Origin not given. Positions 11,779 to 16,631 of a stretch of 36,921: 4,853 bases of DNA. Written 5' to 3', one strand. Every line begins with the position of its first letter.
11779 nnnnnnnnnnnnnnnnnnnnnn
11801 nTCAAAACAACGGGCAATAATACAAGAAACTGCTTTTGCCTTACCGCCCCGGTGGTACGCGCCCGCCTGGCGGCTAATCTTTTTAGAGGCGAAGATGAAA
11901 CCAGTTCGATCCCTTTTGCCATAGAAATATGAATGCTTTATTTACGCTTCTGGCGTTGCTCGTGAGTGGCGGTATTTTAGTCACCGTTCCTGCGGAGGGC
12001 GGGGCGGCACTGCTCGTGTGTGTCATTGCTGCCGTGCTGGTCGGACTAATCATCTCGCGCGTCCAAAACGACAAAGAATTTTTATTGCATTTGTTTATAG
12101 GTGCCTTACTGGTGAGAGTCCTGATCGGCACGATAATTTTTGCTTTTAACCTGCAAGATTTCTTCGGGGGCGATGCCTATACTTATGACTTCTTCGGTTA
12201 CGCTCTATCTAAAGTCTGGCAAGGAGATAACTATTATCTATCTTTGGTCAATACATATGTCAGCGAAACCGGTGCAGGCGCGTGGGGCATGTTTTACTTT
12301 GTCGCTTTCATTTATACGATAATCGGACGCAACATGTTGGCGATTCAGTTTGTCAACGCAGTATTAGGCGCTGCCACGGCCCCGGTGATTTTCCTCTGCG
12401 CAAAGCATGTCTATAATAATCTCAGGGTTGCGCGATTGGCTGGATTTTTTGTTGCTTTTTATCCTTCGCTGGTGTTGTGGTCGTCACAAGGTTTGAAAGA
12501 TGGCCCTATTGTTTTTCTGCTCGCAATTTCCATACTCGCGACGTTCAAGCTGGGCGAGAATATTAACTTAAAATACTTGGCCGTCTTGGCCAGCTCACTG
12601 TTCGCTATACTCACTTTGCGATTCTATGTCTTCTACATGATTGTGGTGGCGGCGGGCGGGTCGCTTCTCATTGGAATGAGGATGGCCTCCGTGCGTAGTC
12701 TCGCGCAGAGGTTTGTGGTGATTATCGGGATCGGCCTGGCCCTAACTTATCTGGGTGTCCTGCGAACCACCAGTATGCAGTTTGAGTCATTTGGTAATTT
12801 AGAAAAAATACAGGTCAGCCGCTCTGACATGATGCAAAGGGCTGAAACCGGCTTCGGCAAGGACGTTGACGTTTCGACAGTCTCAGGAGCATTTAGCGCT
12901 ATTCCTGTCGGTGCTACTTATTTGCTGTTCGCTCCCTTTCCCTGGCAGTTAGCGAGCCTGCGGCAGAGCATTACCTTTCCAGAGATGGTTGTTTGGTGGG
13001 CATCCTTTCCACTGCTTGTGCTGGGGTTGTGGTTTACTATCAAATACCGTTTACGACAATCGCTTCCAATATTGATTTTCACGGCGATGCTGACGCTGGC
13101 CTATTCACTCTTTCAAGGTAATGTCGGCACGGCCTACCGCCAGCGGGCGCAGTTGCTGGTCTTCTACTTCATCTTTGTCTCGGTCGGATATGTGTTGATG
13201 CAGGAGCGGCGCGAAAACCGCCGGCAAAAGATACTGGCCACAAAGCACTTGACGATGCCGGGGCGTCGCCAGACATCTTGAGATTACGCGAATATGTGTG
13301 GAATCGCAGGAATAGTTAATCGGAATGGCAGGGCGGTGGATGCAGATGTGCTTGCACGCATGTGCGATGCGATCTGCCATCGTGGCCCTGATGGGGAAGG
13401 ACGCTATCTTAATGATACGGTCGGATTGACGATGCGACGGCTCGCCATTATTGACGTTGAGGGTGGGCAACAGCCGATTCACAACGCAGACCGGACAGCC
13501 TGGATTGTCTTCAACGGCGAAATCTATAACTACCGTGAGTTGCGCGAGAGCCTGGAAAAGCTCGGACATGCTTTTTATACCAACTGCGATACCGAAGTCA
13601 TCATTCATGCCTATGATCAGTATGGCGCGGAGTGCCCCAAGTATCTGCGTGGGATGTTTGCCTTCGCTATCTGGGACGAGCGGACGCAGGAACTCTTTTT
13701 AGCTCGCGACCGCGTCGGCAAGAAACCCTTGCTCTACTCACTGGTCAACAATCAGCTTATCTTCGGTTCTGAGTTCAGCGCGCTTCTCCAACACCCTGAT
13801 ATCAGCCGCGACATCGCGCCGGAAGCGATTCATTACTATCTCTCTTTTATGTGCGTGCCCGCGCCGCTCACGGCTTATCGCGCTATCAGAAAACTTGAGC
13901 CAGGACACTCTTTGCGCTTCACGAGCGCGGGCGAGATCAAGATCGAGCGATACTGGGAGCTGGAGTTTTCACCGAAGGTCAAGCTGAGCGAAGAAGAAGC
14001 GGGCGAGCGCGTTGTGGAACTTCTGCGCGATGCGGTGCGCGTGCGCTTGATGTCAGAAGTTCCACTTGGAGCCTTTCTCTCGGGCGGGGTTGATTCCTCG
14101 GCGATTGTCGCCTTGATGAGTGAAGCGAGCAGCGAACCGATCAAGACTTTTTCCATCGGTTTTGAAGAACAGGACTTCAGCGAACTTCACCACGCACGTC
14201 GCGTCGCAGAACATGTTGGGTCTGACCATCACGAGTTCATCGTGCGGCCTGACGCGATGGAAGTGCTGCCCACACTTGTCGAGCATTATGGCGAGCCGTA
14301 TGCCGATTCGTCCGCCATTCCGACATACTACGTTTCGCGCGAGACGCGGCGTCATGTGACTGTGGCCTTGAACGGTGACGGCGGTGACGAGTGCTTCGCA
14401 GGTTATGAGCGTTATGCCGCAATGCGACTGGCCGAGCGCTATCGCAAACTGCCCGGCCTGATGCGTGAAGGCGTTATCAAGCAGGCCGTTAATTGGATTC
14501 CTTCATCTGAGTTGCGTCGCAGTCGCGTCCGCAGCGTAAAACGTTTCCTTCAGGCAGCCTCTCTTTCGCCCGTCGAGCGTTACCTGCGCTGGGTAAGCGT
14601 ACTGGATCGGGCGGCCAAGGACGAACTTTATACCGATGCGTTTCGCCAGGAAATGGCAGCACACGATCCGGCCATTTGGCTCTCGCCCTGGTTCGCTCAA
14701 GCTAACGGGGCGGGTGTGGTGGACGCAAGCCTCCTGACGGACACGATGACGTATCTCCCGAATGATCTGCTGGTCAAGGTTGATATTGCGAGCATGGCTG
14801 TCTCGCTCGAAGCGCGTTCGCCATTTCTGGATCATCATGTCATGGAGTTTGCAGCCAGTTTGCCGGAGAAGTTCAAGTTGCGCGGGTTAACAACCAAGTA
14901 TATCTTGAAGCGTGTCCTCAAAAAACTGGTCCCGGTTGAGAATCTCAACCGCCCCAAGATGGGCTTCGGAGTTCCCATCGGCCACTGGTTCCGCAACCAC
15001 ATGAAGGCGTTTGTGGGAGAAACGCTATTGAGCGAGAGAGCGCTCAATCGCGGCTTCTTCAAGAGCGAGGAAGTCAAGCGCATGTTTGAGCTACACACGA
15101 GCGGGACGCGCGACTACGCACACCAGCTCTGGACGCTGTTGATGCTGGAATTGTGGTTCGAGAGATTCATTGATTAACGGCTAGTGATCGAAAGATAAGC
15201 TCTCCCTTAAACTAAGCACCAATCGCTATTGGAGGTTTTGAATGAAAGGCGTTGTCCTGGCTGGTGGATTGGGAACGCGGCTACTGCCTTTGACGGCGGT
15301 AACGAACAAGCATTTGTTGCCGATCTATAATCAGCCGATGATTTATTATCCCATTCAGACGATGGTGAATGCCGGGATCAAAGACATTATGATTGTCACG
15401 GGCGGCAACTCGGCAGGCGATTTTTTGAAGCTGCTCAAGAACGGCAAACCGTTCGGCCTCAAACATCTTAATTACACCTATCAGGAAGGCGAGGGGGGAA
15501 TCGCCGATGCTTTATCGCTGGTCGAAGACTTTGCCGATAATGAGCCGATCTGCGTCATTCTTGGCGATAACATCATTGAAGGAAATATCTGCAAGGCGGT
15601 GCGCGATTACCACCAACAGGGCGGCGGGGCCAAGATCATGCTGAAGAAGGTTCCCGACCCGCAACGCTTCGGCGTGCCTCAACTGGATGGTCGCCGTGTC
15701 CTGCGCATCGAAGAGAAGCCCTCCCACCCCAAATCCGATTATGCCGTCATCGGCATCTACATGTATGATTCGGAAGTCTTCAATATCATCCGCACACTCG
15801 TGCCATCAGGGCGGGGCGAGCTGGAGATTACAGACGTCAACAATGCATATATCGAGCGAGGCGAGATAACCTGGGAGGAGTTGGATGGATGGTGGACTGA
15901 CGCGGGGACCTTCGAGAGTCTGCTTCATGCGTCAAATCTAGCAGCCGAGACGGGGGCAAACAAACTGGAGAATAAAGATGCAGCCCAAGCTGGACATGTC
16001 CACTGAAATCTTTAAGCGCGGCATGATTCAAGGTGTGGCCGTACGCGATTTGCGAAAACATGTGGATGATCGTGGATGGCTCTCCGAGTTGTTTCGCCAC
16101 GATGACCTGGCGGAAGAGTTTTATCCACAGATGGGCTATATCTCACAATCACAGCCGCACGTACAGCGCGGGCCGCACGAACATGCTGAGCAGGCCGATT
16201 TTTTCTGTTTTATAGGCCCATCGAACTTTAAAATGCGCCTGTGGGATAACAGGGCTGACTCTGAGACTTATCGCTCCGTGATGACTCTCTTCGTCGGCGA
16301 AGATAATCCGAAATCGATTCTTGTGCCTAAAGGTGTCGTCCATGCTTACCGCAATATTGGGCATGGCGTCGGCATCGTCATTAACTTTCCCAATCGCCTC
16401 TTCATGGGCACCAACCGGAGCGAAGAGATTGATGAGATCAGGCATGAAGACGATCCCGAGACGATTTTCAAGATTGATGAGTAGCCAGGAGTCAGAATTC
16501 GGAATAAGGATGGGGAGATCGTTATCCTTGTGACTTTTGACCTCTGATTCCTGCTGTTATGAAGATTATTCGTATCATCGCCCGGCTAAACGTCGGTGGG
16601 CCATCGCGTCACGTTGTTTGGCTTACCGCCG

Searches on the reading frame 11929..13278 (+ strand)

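Call 7: search_protein_families(library=pfam, proteins=[window:11929-13278:+], max_evalue=0.001)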
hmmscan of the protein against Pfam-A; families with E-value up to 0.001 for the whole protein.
window:11929-13278:+ (450 aa): 1 family
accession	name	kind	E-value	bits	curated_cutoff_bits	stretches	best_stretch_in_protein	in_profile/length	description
PF13231.12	PMT_2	-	3.1e-06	27.9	26.1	1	121-272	6-151/160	Dolichyl-phosphate-mannose-protein mannosyltransferase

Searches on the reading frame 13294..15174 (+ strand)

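Call 7: search_protein_families(library=pfam, proteins=[window:13294-15174:+], max_evalue=0.001)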
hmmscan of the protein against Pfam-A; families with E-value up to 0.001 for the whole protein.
window:13294-15174:+ (627 aa): 3 families
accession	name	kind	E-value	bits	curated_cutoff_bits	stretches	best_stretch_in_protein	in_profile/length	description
PF00733.27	Asn_synthase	-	1e-107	361.3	21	1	240-623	2-354/354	Asparagine synthase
PF13537.11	GATase_7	-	1.4e-46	157.9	25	1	48-166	2-123/123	Glutamine amidotransferase domain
PF13522.11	GATase_6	-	1.2e-40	139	27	1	32-160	1-130/130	Glutamine amidotransferase domain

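Call 49: search_protein_families(library=ncbifam, proteins=[window:13294-15174:+], max_evalue=0.00001)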
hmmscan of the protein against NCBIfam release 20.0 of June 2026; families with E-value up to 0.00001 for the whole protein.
window:13294-15174:+ (627 aa): 9 families
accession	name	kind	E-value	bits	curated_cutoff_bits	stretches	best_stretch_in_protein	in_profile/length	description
TIGR03108.1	eps_aminotran_1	hypoth_equivalog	2.9e-206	686.9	816.9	1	1-622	1-625/628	XrtA/PEP-CTERM system amidotransferase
TIGR01536.1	asn_synth_AEB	equivalog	4.1e-152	507.8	267.1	1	2-558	1-517/517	asparagine synthase (glutamine-hydrolyzing)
TIGR03104.1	trio_amidotrans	equivalog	7.5e-140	466.9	570.1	2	1-380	1-389/589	N-acetylglutaminylglutamine amidotransferase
NF006949.0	PRK09431.1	equivalog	1.4e-90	304.4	499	3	1-168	1-169/554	asparagine synthase B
NF033535.1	lass_lactam_cya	exception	3.5e-83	280.3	525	2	1-386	1-395/668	lasso peptide isopeptide bond-forming cyclase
NF033561.1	macrolact_Ik_Al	subfamily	2.3e-18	66.1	300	1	125-622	84-555/561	albusnodin/ikarugamycin family macrolactam cyclase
TIGR01135.1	glmS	equivalog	3.2e-12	45.8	418.05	1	65-167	90-200/607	glutamine--fructose-6-phosphate transaminase (isomerizing)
NF001484.0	PRK00331.1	subfamily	4.7e-12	45.1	381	1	61-168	87-202/601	isomerizing glutamine--fructose-6-phosphate transaminase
TIGR01134.1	purF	equivalog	5.4e-11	42.5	350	1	59-179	84-214/432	amidophosphoribosyltransferase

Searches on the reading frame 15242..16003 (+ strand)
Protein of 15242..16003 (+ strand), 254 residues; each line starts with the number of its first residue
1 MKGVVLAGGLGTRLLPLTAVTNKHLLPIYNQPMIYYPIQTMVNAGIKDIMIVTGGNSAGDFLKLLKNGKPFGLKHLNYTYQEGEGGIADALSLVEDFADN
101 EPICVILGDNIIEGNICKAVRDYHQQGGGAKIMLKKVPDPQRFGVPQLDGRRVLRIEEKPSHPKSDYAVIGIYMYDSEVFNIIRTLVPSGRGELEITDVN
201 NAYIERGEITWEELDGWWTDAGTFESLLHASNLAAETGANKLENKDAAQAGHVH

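Call 7: search_protein_families(library=pfam, proteins=[window:15242-16003:+], max_evalue=0.001)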
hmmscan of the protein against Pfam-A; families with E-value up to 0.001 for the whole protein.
window:15242-16003:+ (254 aa): 2 families
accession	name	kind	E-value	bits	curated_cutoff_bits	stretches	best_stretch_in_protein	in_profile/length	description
PF00483.29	NTP_transferase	-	2.7e-55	188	21.2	1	2-234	1-242/245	Nucleotidyl transferase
PF12804.13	NTP_transf_3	-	1.9e-08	35.1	27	1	3-126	1-113/160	MobA-like NTP transferase domain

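Call 49: search_protein_families(library=ncbifam, proteins=[window:15242-16003:+], max_evalue=0.00001)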
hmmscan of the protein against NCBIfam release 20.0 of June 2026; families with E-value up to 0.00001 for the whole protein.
window:15242-16003:+ (254 aa): 28 families (the best 25 are shown)
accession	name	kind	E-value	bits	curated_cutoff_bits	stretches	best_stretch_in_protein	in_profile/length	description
TIGR01208.1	rmlA_long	equivalog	2.1e-71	240.7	320.25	1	2-243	1-243/353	glucose-1-phosphate thymidylyltransferase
TIGR01207.1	rmlA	equivalog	1.7e-70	237.4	360.65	1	2-234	1-236/286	glucose-1-phosphate thymidylyltransferase RfbA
NF012024.0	PRK15480.1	equivalog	2.3e-59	200.9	588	1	2-236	5-242/292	glucose-1-phosphate thymidylyltransferase RfbA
TIGR03992.1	Arch_glmU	subfamily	2.7e-46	158.2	292.1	1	1-244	1-237/393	bifunctional sugar-1-phosphate nucleotidylyltransferase/acetyltransferase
NF041313.1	UDPGP_AglF_Halo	equivalog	1.7e-35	122.6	400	1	1-226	1-226/234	UTP--glucose-1-phosphate uridylyltransferase AglF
TIGR01099.1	galU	equivalog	3.8e-30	105.3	326.8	2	75-229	95-260/261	UTP--glucose-1-phosphate uridylyltransferase GalU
NF041173.1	Sug_nt_acttase_Thmprot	equivalog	7.2e-30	104.2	600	1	1-239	1-232/405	bifunctional sugar-1-phosphate nucleotidylyltransferase/acetyltransferase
NF045761.1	NAMPUrTaseMurU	equivalog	7.6e-22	78.3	250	1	1-230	1-223/226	N-acetylmuramate alpha-1-phosphate uridylyltransferase MurU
NF052502.1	man1P_GTase_Rv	exception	8.5e-22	77.5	440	1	2-231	2-227/352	mannose-1-phosphate guanylyltransferase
TIGR02623.1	G1P_cyt_trans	equivalog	3.9e-17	62.6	300.25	2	90-224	109-235/255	glucose-1-phosphate cytidylyltransferase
NF003670.0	PRK05293.1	equivalog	1.6e-16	60.2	470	1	3-246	7-269/382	glucose-1-phosphate adenylyltransferase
NF009928.0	PRK13389.1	equivalog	1.4e-15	57.2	548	1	2-54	10-62/302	UTP--glucose-1-phosphate uridylyltransferase GalU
TIGR02091.1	glgC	equivalog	6.4e-15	55.1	424.9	1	3-242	3-266/364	glucose-1-phosphate adenylyltransferase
NF007516.0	PRK10122.1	equivalog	1.8e-12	47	534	1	2-54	5-57/297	UTP--glucose-1-phosphate uridylyltransferase GalF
TIGR01105.1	galF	equivalog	8.1e-11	41.6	659.2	1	2-54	5-57/297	GalU regulator GalF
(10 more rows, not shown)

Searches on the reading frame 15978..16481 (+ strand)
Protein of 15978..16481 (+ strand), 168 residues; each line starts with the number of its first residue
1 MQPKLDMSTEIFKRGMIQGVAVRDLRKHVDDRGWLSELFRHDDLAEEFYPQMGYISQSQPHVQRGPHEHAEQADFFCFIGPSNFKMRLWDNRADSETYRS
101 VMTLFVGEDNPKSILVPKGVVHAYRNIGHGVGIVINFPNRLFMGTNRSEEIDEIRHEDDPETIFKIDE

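Call 7: search_protein_families(library=pfam, proteins=[window:15978-16481:+], max_evalue=0.001)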
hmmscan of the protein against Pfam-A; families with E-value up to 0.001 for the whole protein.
window:15978-16481:+ (168 aa): 2 families
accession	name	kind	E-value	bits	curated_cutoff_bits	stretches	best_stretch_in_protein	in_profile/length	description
PF00908.23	dTDP_sugar_isom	-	4.7e-10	39.9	27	1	17-125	4-117/168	dTDP-4-dehydrorhamnose 3,5-epimerase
PF14667.12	Polysacc_synt_C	-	3.3e-07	30.8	28.7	1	28-143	1-104/111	Polysaccharide biosynthesis C-terminal domain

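Call 49: search_protein_families(library=ncbifam, proteins=[window:15978-16481:+], max_evalue=0.00001)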
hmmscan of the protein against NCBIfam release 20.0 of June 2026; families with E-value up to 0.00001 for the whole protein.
window:15978-16481:+ (168 aa): 0 families
